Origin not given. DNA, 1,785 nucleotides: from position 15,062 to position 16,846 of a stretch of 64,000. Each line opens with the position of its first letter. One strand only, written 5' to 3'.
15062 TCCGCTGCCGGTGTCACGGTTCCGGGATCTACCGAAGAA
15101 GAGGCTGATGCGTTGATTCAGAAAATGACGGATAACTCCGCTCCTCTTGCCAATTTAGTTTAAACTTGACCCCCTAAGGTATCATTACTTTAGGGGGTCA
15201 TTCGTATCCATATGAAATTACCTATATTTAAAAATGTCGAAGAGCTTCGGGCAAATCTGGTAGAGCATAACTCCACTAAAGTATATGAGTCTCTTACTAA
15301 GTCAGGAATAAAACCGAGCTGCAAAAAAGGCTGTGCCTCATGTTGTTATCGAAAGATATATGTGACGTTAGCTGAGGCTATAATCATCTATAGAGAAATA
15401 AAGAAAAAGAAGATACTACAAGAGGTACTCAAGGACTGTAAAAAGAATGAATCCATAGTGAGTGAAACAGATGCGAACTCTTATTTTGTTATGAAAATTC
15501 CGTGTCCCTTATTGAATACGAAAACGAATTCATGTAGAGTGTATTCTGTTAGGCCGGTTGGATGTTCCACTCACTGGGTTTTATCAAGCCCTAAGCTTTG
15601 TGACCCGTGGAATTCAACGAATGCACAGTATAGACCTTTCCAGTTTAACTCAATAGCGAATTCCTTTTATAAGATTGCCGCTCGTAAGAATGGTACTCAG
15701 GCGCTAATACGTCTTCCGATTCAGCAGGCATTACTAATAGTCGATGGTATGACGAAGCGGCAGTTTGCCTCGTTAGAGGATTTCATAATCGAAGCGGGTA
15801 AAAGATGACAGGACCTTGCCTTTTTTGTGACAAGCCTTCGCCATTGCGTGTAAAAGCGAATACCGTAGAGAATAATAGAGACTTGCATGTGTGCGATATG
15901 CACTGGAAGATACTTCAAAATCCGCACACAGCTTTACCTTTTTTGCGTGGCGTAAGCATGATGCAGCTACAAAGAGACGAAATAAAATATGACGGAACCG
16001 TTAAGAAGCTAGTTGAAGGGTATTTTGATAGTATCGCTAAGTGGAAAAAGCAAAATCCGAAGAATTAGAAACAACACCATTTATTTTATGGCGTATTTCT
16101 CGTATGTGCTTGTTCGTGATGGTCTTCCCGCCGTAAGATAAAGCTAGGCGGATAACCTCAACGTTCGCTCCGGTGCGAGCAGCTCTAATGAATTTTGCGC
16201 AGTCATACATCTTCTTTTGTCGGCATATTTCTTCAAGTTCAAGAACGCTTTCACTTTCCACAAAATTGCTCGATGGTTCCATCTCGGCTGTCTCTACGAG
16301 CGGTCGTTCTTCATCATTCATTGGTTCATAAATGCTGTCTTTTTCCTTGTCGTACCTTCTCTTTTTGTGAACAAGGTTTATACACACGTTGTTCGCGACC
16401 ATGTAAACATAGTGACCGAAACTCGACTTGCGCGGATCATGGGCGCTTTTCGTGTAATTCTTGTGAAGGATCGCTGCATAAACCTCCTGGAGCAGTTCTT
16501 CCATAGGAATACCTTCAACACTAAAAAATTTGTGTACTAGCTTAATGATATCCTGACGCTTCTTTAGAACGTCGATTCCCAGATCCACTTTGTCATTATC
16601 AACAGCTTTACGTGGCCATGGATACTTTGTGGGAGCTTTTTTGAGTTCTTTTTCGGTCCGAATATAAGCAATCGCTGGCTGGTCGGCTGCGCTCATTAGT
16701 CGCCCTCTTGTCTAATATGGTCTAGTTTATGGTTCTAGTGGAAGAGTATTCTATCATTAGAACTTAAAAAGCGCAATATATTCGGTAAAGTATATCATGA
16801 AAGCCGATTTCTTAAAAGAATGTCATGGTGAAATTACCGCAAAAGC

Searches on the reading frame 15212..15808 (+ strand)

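Call 63: search_protein_families(library=pfam, proteins=[window:15212-15808:+], max_evalue=0.01)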
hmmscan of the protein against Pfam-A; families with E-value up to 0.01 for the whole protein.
window:15212-15808:+ (198 aa): 1 family
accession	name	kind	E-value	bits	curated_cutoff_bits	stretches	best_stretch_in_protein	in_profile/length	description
PF03692.20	CxxCxxCC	-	8.9e-07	30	23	1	37-121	2-69/85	Putative zinc- or iron-chelating domain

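Call 64: search_protein_families(library=phrogs, proteins=[window:15212-15808:+], max_evalue=0.01)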
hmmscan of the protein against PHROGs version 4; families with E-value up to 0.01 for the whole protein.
window:15212-15808:+ (198 aa): 1 family
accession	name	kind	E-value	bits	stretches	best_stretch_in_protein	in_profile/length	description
phrog_32498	-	unknown function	1.4e-05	26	1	24-121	18-100/140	-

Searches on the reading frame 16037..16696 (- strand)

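Call 63: search_protein_families(library=pfam, proteins=[window:16037-16696:-], max_evalue=0.01)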
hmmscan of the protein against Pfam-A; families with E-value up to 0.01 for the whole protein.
window:16037-16696:- (219 aa): 1 family
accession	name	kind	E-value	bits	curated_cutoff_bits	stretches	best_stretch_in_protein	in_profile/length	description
PF04542.20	Sigma70_r2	-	0.00013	22.1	24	1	48-114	7-70/71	Sigma-70 region 2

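Call 64: search_protein_families(library=phrogs, proteins=[window:16037-16696:-], max_evalue=0.01)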
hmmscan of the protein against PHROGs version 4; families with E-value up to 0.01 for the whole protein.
window:16037-16696:- (219 aa): 1 family
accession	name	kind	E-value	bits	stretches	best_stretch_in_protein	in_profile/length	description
phrog_1740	-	transcription regulation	2.6e-05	23.9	1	51-143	70-155/567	RNA polymerase sigma factor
